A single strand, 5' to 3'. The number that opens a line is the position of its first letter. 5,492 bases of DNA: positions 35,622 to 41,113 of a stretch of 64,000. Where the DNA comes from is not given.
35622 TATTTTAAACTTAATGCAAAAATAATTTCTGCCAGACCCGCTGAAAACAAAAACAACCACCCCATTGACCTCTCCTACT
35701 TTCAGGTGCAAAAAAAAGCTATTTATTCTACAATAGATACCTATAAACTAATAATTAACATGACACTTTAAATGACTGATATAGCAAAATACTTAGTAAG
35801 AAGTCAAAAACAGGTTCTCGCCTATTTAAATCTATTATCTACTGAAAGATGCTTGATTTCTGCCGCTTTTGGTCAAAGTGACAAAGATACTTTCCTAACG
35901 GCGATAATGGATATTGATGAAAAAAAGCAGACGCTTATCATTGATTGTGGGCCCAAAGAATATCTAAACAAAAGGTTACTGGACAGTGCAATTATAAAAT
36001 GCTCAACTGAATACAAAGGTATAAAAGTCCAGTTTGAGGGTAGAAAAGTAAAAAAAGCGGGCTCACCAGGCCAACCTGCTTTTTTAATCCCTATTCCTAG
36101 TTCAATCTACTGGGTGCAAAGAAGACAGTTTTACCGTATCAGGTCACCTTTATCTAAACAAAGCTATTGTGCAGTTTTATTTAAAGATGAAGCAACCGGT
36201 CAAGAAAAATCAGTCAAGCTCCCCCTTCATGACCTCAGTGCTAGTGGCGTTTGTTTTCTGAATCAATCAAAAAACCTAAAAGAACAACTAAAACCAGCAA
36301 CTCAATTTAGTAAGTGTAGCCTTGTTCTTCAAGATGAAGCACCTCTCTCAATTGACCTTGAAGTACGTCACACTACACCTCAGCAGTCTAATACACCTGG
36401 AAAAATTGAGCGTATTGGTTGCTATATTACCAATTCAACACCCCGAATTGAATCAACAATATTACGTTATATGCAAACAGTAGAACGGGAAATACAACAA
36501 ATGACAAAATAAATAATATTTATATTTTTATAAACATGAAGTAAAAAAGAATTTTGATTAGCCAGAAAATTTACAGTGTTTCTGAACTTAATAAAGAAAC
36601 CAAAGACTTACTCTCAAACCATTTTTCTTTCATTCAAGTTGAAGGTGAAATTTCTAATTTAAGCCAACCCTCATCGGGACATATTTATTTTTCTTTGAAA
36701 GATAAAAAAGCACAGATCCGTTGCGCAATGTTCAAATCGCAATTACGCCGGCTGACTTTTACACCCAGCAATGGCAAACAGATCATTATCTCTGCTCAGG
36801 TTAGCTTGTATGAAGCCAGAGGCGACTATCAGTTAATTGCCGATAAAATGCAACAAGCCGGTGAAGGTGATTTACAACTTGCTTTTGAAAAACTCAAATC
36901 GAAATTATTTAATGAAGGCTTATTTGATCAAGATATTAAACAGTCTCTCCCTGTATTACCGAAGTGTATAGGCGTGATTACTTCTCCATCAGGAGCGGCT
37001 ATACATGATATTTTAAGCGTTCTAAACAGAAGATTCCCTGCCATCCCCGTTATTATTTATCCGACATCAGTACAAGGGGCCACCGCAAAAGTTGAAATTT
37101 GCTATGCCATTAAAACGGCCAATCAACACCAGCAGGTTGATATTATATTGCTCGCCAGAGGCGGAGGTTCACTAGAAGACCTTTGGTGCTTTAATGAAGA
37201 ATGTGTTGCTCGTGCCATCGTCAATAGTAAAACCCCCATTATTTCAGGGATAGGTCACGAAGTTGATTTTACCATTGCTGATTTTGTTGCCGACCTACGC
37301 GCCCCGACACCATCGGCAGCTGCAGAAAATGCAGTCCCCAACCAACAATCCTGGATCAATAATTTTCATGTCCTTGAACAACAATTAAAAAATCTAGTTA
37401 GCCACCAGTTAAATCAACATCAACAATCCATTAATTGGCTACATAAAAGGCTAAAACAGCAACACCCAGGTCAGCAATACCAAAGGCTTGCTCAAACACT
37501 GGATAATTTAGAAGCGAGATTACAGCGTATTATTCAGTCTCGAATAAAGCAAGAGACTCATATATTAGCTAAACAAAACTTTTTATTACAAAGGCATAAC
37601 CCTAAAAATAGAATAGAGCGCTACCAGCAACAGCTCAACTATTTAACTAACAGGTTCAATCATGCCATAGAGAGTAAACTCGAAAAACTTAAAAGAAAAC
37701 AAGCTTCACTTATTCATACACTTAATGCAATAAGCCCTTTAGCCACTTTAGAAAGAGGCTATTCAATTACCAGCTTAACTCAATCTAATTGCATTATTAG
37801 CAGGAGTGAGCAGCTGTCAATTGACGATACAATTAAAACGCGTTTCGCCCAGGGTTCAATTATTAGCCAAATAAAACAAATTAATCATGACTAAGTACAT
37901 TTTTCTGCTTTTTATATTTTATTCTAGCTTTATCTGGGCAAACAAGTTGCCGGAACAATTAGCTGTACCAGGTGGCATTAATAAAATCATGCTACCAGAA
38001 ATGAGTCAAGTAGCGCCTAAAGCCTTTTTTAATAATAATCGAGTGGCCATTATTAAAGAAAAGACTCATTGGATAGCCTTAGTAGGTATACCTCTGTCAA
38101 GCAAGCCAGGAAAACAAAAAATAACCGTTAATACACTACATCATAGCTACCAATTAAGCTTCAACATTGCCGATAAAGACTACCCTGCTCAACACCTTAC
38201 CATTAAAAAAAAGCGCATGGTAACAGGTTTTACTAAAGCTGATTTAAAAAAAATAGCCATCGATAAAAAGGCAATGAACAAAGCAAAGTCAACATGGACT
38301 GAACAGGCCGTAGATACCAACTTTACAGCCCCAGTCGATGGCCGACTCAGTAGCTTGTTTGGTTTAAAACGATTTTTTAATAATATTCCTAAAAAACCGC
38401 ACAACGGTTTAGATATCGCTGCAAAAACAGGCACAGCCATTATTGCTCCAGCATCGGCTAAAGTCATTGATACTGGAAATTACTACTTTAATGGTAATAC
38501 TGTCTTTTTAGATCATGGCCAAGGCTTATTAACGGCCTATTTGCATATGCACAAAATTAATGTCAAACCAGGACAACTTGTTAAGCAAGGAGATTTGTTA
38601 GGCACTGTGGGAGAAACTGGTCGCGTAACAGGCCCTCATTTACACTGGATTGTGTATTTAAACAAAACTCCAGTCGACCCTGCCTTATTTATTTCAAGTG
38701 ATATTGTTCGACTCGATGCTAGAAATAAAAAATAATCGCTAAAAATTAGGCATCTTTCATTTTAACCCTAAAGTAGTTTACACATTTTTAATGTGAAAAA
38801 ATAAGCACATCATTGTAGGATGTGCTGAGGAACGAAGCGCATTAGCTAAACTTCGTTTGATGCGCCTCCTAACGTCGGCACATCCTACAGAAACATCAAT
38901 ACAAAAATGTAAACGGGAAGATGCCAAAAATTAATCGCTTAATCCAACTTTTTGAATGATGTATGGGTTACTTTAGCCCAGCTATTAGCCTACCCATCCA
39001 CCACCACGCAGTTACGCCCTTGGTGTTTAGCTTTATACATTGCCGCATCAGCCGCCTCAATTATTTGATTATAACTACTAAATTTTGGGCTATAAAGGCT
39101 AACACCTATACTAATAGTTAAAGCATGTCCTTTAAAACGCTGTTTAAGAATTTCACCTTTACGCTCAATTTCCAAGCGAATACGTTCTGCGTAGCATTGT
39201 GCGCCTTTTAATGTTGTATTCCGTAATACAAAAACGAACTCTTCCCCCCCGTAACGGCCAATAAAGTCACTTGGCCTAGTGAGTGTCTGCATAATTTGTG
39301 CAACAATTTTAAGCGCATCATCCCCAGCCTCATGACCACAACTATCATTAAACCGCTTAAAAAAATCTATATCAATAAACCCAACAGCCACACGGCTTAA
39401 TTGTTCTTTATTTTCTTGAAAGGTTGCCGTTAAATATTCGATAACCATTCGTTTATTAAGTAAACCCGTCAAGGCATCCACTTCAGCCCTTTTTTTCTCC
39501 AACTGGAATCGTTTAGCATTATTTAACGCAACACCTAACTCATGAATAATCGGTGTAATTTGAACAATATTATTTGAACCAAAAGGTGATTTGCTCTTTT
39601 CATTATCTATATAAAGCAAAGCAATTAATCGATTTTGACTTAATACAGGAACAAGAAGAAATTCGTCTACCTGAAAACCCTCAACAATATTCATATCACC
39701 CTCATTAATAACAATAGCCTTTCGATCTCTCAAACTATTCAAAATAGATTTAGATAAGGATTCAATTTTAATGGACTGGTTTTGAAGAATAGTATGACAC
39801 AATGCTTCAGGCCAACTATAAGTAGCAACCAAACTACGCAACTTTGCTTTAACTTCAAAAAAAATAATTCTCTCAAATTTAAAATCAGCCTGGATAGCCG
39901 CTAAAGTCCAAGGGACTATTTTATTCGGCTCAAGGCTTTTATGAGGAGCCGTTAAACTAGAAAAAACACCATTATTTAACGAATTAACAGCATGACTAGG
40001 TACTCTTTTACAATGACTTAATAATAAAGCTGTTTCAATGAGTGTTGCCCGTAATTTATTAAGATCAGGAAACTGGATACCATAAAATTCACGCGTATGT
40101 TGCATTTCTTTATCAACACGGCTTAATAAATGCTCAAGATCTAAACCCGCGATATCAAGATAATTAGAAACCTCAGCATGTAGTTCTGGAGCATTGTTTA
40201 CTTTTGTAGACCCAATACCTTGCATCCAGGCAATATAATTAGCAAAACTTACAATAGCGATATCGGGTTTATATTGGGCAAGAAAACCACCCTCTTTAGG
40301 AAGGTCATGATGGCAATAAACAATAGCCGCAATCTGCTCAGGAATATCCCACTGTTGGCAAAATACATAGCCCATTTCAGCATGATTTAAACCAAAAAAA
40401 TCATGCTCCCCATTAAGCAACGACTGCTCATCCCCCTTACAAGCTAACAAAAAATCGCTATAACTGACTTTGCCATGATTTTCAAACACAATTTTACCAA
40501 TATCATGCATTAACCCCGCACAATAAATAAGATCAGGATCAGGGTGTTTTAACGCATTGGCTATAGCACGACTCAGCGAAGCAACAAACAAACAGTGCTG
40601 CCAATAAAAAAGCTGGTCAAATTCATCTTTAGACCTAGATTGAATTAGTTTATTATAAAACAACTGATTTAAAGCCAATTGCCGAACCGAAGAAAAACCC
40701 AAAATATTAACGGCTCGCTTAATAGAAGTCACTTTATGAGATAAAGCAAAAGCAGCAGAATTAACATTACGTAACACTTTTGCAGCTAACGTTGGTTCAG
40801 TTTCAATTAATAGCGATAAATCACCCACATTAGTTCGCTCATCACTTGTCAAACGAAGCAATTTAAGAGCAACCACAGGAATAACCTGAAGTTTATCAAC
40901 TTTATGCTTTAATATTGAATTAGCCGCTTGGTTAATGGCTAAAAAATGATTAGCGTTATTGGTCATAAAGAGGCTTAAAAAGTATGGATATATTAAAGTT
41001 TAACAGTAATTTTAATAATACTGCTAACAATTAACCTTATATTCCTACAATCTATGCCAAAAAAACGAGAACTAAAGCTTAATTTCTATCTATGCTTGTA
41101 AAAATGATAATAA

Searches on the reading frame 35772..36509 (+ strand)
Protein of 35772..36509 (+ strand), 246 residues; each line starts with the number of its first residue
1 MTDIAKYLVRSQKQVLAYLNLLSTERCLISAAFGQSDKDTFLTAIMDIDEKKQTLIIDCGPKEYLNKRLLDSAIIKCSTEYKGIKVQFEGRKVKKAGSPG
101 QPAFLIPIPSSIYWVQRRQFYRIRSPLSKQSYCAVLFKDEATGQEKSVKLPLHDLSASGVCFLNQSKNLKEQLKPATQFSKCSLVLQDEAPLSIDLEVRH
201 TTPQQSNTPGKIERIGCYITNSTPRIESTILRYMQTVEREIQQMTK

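Call 47: search_protein_families(library=pfam, proteins=[window:35772-36509:+], max_evalue=0.001)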
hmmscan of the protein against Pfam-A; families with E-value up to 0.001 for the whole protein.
window:35772-36509:+ (246 aa): 2 families
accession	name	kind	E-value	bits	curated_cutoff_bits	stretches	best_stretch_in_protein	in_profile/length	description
PF07317.18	PilZN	-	2.2e-25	89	23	1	7-113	1-106/107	Flagellar regulator YcgR, PilZN domain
PF07238.19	PilZ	-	1.9e-06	28.6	22.5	1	116-234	1-100/102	PilZ domain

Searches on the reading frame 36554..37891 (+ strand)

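Call 47: search_protein_families(library=pfam, proteins=[window:36554-37891:+], max_evalue=0.001)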
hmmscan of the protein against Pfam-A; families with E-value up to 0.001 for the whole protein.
window:36554-37891:+ (446 aa): 3 families
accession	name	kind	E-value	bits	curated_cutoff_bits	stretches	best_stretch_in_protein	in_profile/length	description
PF02601.20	Exonuc_VII_L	-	3.1e-110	369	35.9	1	123-438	1-314/315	Exonuclease VII, large subunit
PF13742.12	tRNA_anti_2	-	1.6e-32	112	27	1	7-100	1-95/95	OB-fold nucleic acid binding domain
PF01336.31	tRNA_anti-codon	-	2e-11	44.1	27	1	28-100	2-73/75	OB-fold nucleic acid binding domain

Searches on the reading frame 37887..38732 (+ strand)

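Call 47: search_protein_families(library=pfam, proteins=[window:37887-38732:+], max_evalue=0.001)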
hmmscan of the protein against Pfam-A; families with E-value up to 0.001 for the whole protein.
window:37887-38732:+ (282 aa): 3 families
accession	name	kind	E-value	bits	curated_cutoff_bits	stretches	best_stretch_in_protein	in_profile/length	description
PF01551.29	Peptidase_M23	-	3.3e-32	111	28.7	1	171-265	2-96/96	Peptidase family M23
PF18421.7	Peptidase_M23_N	-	3.9e-16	59.2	25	1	26-97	3-73/73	Peptidase family M23 N-terminal domain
PF13533.13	Biotin_lipoyl_2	-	8.9e-05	22.7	29.8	0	222-240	12-30/32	Biotin-lipoyl like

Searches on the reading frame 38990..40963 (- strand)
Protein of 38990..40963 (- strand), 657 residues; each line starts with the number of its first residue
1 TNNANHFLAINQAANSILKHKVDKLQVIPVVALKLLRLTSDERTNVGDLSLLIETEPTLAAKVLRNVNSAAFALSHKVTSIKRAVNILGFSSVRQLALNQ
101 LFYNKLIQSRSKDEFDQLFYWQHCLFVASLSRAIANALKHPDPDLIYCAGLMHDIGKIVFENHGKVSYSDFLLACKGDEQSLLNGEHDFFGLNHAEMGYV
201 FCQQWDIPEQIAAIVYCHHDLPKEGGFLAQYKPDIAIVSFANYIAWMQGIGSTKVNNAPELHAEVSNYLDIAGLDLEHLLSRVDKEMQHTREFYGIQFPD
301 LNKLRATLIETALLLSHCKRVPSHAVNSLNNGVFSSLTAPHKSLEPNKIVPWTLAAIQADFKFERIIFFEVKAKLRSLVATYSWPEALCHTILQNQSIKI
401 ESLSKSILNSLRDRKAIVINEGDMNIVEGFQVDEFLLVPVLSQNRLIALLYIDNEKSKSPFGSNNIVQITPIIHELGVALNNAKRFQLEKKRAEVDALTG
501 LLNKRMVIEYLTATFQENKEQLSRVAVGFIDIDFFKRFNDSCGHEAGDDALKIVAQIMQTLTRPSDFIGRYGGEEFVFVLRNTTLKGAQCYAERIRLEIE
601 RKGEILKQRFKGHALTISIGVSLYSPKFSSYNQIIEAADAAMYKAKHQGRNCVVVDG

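Call 47: search_protein_families(library=pfam, proteins=[window:38990-40963:-], max_evalue=0.001)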
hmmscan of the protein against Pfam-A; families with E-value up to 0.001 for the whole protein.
window:38990-40963:- (657 aa): 3 families
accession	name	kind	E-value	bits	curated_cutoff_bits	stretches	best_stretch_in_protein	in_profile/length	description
PF08668.18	HDOD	-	6.2e-47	160.1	22.9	1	27-220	3-195/196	HDOD domain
PF00990.26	GGDEF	-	2.8e-44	151.2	23.8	1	493-651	1-160/161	Diguanylate cyclase, GGDEF domain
PF01966.28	HD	-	1.5e-13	51.5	22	1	120-223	1-90/116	HD domain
